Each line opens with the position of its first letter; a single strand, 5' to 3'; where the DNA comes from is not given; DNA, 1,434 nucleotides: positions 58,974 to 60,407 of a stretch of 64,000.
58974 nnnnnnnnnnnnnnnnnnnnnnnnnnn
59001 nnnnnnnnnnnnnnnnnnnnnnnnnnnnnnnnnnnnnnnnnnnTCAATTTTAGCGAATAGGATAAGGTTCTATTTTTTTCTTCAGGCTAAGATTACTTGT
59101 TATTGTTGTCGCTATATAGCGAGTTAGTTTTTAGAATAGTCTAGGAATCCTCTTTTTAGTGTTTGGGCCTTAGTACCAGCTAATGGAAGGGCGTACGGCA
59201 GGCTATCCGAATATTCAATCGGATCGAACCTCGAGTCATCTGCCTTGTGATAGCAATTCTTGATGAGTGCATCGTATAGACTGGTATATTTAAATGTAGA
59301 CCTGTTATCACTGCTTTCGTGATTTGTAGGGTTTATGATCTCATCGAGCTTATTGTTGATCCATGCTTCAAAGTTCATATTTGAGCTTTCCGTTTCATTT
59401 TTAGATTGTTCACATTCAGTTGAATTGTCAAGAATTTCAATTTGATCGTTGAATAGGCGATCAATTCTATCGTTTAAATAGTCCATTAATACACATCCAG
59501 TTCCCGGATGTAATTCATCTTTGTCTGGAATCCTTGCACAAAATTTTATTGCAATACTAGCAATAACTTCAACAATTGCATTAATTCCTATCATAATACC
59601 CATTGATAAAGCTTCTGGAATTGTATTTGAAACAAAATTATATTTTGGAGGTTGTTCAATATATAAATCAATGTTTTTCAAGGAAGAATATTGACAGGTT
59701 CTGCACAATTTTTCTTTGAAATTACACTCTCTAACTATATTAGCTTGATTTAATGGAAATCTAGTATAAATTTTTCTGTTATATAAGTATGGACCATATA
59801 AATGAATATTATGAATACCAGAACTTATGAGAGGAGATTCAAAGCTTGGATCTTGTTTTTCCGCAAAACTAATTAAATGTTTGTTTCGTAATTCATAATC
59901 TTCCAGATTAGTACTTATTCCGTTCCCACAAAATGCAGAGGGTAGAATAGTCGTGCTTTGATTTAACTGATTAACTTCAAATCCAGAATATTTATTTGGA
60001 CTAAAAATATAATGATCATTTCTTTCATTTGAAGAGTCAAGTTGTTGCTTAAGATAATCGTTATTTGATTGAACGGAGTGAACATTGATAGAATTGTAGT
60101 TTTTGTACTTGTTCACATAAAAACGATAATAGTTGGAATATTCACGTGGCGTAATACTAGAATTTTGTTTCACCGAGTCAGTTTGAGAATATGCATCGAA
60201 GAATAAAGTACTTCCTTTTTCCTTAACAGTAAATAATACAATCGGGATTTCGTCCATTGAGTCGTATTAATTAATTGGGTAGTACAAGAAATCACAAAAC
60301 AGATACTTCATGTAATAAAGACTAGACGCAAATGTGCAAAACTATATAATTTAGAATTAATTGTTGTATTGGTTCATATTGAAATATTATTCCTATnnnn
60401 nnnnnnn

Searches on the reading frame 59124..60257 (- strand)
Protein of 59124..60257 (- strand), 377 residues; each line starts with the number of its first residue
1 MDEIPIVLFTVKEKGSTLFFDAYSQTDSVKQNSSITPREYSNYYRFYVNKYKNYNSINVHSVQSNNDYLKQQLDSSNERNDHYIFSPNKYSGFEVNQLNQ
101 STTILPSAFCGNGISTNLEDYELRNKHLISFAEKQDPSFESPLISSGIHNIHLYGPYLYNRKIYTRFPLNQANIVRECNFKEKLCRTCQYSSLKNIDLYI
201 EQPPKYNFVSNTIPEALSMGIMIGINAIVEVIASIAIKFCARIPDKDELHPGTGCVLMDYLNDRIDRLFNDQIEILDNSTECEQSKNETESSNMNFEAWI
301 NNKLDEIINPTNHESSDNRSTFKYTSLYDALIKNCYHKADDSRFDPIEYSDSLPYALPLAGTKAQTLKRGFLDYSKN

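Call 70: find_encoding_contigs(protein=window:59124-60257:-, flank=10000, max_places=3)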
Protein window:59124-60257:- (377 aa): 23 contigs read that carry it; 3 places shown.
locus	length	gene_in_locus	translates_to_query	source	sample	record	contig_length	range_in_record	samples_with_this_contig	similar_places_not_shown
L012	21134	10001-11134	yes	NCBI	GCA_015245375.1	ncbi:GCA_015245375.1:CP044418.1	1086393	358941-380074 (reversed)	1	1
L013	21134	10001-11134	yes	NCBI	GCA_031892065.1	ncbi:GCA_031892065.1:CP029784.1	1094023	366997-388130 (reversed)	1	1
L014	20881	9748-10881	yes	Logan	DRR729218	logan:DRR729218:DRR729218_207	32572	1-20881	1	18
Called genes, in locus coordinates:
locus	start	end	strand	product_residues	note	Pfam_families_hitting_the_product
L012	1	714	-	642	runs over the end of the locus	-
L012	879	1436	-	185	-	PF01965:DJ-1_PfpI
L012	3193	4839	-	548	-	PF01490:Aa_trans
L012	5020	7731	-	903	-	PF07496:zf-CW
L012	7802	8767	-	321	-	-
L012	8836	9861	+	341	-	PF01008:IF-2B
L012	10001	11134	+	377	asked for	-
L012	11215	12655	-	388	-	PF00297:Ribosomal_L3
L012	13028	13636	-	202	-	PF04893:Yip1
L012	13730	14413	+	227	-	-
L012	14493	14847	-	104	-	-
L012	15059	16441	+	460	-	-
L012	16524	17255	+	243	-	-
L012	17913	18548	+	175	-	-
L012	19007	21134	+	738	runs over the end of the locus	-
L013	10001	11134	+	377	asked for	-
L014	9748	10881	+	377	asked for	-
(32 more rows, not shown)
